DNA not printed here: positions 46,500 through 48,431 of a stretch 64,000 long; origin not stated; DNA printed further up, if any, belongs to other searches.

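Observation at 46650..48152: Single-chain TssB-TssC fusion: a second, divergent contractile-sheath gene on the opposite strand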

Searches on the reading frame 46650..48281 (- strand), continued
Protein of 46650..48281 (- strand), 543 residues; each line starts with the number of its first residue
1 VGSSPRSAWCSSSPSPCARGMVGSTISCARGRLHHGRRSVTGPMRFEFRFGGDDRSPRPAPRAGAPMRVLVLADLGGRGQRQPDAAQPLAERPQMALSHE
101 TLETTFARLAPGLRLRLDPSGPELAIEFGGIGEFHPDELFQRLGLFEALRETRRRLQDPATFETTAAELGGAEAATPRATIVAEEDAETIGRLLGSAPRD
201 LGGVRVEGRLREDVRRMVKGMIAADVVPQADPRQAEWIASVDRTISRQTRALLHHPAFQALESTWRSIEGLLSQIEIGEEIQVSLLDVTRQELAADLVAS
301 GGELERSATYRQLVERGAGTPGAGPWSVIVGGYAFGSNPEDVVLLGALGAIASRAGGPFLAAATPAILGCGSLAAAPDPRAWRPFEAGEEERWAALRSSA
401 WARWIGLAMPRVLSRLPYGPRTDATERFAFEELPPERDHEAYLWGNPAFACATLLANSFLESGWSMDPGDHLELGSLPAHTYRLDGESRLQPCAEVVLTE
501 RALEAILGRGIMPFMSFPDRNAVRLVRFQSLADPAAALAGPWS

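Call 12: get_annotated_region(hit=H3, flank=15000)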
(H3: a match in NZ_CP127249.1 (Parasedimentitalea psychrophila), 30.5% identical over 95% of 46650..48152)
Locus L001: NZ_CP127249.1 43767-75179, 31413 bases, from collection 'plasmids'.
description: Parasedimentitalea psychrophila strain QS115 plasmid pQS-2, complete sequence
organism: Parasedimentitalea psychrophila (NCBI taxid 2997337)
taxonomy: Bacteria; Pseudomonadota; Alphaproteobacteria; Rhodobacterales; Paracoccaceae; Parasedimentitalea; Parasedimentitalea psychrophila
host: -; source: single cell, bacteria; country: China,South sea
typing (MOB-suite, as given by PLSDB): non-mobilizable; replicon rep_cluster_377
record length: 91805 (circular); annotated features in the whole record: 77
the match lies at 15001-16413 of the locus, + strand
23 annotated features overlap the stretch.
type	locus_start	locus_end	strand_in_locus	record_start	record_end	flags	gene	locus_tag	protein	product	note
CDS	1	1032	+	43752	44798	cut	tssA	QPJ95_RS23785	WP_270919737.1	type VI secretion system protein TssA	-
CDS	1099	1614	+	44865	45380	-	tssB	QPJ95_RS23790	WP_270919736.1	type VI secretion system contractile sheath small subunit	GO:0033103 - protein secretion by the type VI secretion system [Evidence IEA]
CDS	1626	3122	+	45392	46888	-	tssC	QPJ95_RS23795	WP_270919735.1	type VI secretion system contractile sheath large subunit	GO:0033103 - protein secretion by the type VI secretion system [Evidence IEA]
CDS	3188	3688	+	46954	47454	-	-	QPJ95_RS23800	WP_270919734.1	type VI secretion system tube protein Hcp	-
CDS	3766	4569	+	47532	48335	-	-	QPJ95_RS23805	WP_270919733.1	type VI secretion system accessory protein TagJ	-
CDS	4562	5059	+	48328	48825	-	tssE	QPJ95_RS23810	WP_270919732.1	type VI secretion system baseplate subunit TssE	GO:0033103 - protein secretion by the type VI secretion system [Evidence IEA]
CDS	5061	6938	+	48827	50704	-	tssF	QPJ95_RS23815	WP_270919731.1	type VI secretion system baseplate subunit TssF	GO:0033103 - protein secretion by the type VI secretion system [Evidence IEA]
CDS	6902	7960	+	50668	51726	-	tssG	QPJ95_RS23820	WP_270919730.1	type VI secretion system baseplate subunit TssG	GO:0033103 - protein secretion by the type VI secretion system [Evidence IEA]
CDS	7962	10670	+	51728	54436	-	tssH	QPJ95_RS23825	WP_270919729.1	type VI secretion system ATPase TssH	GO:0033103 - protein secretion by the type VI secretion system [Evidence IEA]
CDS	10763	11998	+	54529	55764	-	-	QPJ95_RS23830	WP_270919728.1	hypothetical protein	-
CDS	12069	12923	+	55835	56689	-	-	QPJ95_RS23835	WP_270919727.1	ion transporter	GO:0034220 - monoatomic ion transmembrane transport [Evidence IEA]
CDS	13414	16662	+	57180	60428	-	-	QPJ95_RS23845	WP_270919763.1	type VI secretion system contractile sheath large subunit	-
CDS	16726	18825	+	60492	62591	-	tssI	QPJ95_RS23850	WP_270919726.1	type VI secretion system tip protein TssI/VgrG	GO:0033103 - protein secretion by the type VI secretion system [Evidence IEA]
CDS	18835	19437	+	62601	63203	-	-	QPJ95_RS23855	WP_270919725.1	hypothetical protein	-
CDS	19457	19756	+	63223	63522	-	-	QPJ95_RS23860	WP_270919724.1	PAAR domain-containing protein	-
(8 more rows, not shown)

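Call 13: find_encoding_contigs(protein=P0001, flank=10000, max_places=3)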
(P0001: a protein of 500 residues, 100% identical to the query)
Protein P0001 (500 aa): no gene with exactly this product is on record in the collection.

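Call 14: find_encoding_contigs(protein=P0084, flank=10000, max_places=2)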
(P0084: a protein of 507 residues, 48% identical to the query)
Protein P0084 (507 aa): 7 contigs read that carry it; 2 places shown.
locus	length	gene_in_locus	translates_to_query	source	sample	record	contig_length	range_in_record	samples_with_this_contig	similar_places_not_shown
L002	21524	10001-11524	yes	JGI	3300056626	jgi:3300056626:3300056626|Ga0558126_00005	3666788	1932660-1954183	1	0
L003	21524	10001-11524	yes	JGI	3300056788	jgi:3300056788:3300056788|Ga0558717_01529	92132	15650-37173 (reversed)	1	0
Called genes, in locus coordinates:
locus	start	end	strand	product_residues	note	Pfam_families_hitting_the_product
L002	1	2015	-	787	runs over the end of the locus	PF02737:3HCDH_N, PF00725:3HCDH, PF00378:ECH_1, PF16113:ECH_2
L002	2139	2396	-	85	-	PF05768:Glrx-like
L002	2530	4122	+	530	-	PF00501:AMP-binding, PF13193:AMP-binding_C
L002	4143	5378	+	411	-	PF00278:Orn_DAP_Arg_deC, PF02784:Orn_Arg_deC_N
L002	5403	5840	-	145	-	PF11026:DUF2721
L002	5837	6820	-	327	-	-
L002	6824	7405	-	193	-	PF13503:DUF4123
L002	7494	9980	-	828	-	PF05954:Phage_GPD, PF04717:Phage_base_V, PF22178:Gp5_trimer_C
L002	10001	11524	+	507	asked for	PF05591:T6SS_VipA, PF05943:VipB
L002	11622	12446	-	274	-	PF08501:Shikimate_dh_N, PF01488:Shikimate_DH, PF18317:SDH_C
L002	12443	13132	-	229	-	-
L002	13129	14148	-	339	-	PF00490:ALAD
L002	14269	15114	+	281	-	PF04116:FA_hydroxylase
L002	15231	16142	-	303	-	PF10503:Esterase_PHB (weak)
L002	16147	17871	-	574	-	PF00664:ABC_membrane, PF00005:ABC_tran, PF02463:SMC_N (faint), PF13304:AAA_21 (faint)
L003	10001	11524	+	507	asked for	PF05591:T6SS_VipA, PF05943:VipB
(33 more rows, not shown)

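Call 26: find_related_loci(query=A1, collection=genome_contigs, flank=10000)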
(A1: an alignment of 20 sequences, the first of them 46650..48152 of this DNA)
Query A1 (500 aa) in genome_contigs; peptide patterns used: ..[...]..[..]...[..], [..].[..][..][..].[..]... (x = any residue, [..] = any of these).
599 stretches matched a pattern (row limit reached: there are more); 582 encode a relative of the query (tblastn E <= 1e-3); the best 80 are kept; 80 distinct loci.
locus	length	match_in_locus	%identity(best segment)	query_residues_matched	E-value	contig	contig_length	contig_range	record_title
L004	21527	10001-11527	52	1-500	1e-158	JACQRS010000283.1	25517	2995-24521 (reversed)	MAG: Candidatus Rokuibacteriota bacterium isolate NC_groundwater_1365_Ag_S-0.2um_67_47 S_p2_S4_coassembly_k141_2855104,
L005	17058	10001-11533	47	1-499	7e-146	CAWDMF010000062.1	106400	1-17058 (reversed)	MAG: uncultured Gammaproteobacteria bacterium isolate MFD03551.bin.2.90 genome assembly, contig: contig_9182, whole geno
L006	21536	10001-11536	48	1-499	2e-144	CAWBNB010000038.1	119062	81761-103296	MAG: uncultured beta proteobacterium isolate MFD02242.bin.1.340 genome assembly, contig: contig_41397, whole genome shot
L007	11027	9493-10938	50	24-499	9e-140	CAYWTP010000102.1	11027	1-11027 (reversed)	MAG TPA_asm: uncultured Ectothiorhodospiraceae bacterium isolate SRP214966_co3_144 genome assembly, contig: NODE_9768_le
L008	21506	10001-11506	48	2-499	1e-137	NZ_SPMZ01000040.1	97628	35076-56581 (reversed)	Candidatus Competibacter phosphatis strain SBR_G GAO5_binned_c40, whole genome shotgun sequence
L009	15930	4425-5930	47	2-499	3e-137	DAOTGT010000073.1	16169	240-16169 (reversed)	MAG TPA_asm: Candidatus Competibacter sp. isolate AMR_MDS_3070 NODE_4345_length_16169_cov_32.786397, whole genome shotgu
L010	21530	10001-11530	46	2-499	1e-136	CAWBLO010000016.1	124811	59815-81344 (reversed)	MAG: uncultured Gammaproteobacteria bacterium isolate MFD02979.bin.2.136 genome assembly, contig: contig_29458, whole ge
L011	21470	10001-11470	48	2-489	3e-135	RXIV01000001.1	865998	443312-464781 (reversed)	MAG: Candidatus Competibacteraceae bacterium isolate CPB_P15 c_000000000001, whole genome shotgun sequence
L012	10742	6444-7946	48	1-499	2e-133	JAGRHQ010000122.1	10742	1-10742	MAG: Candidatus Competibacteraceae bacterium isolate HKST-UBA202 NODE_122_length_10742_cov_9.110642, whole genome shotgu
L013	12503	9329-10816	45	1-500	8e-129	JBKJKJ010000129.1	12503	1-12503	MAG: Burkholderiales bacterium isolate ant_bin.237 S1Ck117_4487537_flag_1_multi_9.0000_len_12503, whole genome shotgun s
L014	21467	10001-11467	47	1-488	2e-128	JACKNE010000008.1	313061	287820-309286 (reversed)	MAG: Gammaproteobacteria bacterium isolate HK-STAS-PROT-136 HK-STAS-PROT-136_8, whole genome shotgun sequence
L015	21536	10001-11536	49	1-499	1e-141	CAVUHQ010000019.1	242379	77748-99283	MAG: uncultured beta proteobacterium isolate MFD02242.bin.2.259 genome assembly, contig: contig_39066, whole genome shot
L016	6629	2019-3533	43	4-500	1e-127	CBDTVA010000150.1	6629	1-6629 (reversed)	MAG TPA_asm: uncultured Gammaproteobacteria bacterium isolate SRR7614711_binner13_Refined_73 genome assembly, contig: ER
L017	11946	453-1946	47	1-500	4e-126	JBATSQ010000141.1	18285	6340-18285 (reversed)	MAG: Candidatus Contendobacter sp. isolate MFD10515_ilm_asm_bin15 k127_258581, whole genome shotgun sequence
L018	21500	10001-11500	45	1-499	2e-125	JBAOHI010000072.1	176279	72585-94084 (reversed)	MAG: Candidatus Competibacter sp. isolate AS_Ams2_Bin13 np1-np2_contig_69029, whole genome shotgun sequence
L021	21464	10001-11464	44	11-499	1e-120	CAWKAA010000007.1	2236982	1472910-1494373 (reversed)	MAG: Terriglobia bacterium isolate MFD03346.bin.2.6 genome assembly, contig: contig_6983, whole genome shotgun sequence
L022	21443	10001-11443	43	1-497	4e-120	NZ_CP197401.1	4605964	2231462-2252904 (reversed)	Methylobacter sp. sgz302048 chromosome, complete genome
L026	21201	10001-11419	44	22-497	1e-115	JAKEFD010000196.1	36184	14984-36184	MAG: Gemmataceae bacterium isolate PMV_2.37 PMV_2.37.k101_808272, whole genome shotgun sequence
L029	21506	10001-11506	42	9-499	6e-115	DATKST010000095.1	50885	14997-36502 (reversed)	MAG TPA_asm: Terriglobia bacterium isolate SMAG_U14061 k141_664627, whole genome shotgun sequence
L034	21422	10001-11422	44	18-500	2e-110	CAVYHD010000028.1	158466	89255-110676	MAG: Terriglobia bacterium isolate MFD03399.bin.2.65 genome assembly, contig: contig_32471, whole genome shotgun sequenc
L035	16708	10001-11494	41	18-500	4e-107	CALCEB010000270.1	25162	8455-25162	MAG TPA_asm: uncultured Acidobacteria bacterium isolate SRR5457059_bin.137_CONCOCT_v1.1_MAG genome assembly, contig: ERZ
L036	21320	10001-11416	44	17-500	1e-106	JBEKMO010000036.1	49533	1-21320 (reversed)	MAG: Bryobacteraceae bacterium isolate SPRUCE 396 SPRUCE_396_36, whole genome shotgun sequence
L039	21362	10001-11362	43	22-499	7e-105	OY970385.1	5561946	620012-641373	MAG: Bryobacterales bacterium isolate MFD03726.bin.c.1 genome assembly, chromosome: 1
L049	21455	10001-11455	40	1-499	2e-99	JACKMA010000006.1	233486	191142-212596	MAG: Zoogloeaceae bacterium isolate HK-STAS-PROT-106 HK-STAS-PROT-106_6, whole genome shotgun sequence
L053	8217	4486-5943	39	15-498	7e-99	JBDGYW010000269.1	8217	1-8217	MAG: Gemmatimonadota bacterium isolate M3-38_Bin_161 M3-38_Bin_161_scaffold_53223, whole genome shotgun sequence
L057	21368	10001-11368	41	23-499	3e-95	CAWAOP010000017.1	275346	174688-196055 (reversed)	MAG: Terriglobia bacterium isolate MFD01476.bin.1.143 genome assembly, contig: contig_14125, whole genome shotgun sequen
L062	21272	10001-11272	41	23-499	4e-94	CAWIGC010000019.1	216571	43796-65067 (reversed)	MAG: uncultured Solibacteraceae bacterium isolate MFD01872.bin.2.230 genome assembly, contig: contig_169220, whole genom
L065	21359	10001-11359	38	18-499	2e-92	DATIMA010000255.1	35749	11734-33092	MAG TPA_asm: Bryobacteraceae bacterium isolate SMAG_U15758 k141_2525028, whole genome shotgun sequence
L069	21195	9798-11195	37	22-499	4e-91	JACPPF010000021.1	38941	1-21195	MAG: Planctomycetota bacterium isolate NC_groundwater_620_Pr5_B-0.1um_61_30 alan_book_18_scaffold_53146, whole genome sh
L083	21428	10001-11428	35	17-500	2e-86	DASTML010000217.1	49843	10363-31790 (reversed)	MAG TPA_asm: Bryobacteraceae bacterium isolate SMAG_U3669 k141_820600, whole genome shotgun sequence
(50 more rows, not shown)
